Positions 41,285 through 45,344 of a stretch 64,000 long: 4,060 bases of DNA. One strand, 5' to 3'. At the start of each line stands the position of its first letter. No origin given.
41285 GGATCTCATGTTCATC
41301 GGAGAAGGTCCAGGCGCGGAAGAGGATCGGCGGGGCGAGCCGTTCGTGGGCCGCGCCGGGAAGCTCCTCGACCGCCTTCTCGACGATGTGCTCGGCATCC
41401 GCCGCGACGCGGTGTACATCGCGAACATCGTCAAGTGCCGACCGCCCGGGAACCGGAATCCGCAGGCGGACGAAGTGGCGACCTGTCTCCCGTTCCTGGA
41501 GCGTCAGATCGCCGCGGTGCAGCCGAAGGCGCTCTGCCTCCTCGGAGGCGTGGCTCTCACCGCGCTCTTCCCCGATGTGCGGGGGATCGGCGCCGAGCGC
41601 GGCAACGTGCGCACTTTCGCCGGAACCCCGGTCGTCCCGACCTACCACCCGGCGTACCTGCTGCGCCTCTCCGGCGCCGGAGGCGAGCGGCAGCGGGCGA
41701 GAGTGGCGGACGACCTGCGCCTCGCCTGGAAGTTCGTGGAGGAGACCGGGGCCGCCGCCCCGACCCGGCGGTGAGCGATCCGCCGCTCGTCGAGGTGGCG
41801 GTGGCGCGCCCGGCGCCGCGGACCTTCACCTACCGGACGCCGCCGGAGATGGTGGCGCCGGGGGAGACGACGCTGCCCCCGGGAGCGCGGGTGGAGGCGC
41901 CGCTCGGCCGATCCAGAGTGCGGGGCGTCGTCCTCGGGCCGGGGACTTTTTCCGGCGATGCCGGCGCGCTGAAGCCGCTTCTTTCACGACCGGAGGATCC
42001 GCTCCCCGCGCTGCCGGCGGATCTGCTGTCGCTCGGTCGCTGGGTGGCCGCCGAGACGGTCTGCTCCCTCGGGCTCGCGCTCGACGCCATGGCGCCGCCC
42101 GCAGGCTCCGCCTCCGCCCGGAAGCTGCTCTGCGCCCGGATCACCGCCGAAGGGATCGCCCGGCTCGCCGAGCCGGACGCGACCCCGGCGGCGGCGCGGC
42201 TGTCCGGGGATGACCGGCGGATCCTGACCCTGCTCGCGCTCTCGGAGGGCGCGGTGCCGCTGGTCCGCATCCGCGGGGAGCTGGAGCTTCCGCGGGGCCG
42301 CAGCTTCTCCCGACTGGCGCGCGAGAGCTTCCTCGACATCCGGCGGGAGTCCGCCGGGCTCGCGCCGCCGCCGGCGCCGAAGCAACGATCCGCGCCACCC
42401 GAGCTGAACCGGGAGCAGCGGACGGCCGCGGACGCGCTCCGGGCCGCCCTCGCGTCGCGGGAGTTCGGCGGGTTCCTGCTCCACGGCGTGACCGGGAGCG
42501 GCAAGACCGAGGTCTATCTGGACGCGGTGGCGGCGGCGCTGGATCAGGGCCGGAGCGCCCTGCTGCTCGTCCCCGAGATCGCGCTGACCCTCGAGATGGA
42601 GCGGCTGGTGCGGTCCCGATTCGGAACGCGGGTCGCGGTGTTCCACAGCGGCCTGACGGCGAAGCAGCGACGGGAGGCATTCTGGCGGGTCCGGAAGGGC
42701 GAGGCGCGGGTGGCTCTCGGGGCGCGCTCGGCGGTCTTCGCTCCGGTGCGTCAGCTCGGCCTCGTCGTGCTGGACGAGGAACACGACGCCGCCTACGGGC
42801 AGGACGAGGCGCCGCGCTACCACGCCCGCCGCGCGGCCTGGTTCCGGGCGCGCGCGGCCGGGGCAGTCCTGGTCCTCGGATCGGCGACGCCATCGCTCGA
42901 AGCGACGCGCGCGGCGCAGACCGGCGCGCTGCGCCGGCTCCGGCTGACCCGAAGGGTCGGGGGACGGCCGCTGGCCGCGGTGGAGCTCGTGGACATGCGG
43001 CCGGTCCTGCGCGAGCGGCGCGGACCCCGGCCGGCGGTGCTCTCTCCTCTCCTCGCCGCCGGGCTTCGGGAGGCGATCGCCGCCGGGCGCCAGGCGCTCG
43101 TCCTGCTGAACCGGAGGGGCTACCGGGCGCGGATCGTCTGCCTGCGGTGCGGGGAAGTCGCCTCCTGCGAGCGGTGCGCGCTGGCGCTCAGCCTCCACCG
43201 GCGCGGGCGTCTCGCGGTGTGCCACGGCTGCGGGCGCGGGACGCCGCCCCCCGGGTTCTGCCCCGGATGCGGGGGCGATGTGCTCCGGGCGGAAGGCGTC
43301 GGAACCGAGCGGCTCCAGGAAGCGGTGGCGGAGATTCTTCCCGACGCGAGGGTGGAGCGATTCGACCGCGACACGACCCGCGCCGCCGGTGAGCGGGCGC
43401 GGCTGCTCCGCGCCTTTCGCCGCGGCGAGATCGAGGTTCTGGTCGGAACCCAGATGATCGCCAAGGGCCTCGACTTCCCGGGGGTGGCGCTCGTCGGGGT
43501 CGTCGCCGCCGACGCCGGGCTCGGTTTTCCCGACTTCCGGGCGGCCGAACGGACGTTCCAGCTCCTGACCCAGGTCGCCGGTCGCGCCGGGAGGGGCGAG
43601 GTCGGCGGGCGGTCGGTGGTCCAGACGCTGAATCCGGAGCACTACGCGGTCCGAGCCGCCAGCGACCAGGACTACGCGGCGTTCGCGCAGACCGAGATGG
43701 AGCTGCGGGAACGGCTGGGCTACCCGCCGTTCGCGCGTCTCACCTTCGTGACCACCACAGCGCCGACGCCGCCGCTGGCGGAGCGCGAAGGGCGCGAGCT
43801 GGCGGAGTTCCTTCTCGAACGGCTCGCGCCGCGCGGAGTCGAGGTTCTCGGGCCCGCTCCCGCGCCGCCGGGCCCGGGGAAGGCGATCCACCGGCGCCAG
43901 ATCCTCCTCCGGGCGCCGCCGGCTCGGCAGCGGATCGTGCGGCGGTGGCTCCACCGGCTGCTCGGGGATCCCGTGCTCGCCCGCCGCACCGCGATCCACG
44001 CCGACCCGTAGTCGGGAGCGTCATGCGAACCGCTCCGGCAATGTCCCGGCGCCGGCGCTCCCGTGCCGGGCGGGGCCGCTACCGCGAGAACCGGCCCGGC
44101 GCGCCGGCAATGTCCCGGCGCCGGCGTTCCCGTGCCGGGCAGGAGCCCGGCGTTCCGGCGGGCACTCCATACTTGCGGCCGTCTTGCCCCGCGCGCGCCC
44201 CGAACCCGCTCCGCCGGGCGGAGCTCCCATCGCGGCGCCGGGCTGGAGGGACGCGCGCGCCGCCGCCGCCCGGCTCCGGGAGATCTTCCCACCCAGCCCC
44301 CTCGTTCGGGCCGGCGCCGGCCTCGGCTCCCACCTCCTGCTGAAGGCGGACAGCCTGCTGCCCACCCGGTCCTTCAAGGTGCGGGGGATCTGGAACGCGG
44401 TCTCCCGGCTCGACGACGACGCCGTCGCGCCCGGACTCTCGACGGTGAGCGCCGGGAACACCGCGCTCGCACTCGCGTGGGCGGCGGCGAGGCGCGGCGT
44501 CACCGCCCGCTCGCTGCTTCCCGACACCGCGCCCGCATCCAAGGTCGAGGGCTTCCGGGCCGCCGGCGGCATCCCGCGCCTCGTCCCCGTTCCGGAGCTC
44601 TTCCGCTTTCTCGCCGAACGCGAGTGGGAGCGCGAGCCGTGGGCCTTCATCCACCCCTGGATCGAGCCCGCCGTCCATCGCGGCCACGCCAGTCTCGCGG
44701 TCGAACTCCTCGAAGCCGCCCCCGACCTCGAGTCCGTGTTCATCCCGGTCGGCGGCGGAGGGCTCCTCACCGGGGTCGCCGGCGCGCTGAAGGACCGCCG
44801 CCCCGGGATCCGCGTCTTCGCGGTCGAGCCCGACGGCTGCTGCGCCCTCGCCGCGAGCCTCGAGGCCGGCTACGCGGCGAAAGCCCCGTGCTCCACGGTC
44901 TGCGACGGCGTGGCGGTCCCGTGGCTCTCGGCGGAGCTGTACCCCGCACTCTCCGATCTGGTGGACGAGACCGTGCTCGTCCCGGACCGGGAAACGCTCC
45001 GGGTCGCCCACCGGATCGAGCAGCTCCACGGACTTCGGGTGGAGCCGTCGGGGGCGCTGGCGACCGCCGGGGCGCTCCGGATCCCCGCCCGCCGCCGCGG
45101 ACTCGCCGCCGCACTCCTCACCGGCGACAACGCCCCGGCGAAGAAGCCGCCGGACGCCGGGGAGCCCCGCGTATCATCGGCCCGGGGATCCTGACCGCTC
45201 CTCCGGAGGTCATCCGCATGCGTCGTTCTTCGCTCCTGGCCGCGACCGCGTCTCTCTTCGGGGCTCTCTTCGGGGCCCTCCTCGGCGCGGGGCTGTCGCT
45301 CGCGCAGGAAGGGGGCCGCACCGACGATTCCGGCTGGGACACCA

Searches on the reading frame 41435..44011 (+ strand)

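Call 33: search_protein_families(library=pfam, proteins=[window:41435-44011:+], max_evalue=0.001)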
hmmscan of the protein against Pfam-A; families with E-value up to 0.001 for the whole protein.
window:41435-44011:+ (858 aa): 6 families
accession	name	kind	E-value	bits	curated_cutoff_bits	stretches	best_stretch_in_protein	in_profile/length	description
PF17764.6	PriA_3primeBD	-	1.3e-15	57.5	22.7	1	120-221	1-96/96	3'DNA-binding domain (3'BD)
PF00271.37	Helicase_C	-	2.6e-14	53.9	23.5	1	639-720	41-108/110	Helicase conserved C-terminal domain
PF00270.35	DEAD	-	5.3e-13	49.5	26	1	346-487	16-161/167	DEAD/DEAH box helicase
PF04851.21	ResIII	-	1.4e-09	38.5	22.5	1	323-486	3-162/164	Type III restriction enzyme, res subunit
PF18074.6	PriA_C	-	2.1e-07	32.1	26.9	1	765-857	1-94/95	Primosomal protein N C-terminal domain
PF18319.7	Zn_ribbon_PriA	-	5.6e-05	23.4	26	1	578-602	1-25/27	PriA DNA helicase Cys-rich region (CRR) domain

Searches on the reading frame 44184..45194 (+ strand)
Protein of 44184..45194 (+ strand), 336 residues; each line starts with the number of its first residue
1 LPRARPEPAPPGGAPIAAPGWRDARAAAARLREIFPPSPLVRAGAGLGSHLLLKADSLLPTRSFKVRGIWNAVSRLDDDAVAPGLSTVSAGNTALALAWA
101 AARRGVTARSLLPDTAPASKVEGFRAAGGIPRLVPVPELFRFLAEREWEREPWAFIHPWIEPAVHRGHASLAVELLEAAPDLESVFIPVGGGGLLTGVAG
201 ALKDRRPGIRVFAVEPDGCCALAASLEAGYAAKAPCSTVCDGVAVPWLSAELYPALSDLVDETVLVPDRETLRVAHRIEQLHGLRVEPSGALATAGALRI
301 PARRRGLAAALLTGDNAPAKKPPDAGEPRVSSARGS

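Call 33: search_protein_families(library=pfam, proteins=[window:44184-45194:+], max_evalue=0.001)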
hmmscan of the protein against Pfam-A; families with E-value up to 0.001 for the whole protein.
window:44184-45194:+ (336 aa): 1 family
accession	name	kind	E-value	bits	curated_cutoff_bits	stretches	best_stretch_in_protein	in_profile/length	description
PF00291.31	PALP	-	6.1e-55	187.1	35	1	37-300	7-279/295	Pyridoxal-phosphate dependent enzyme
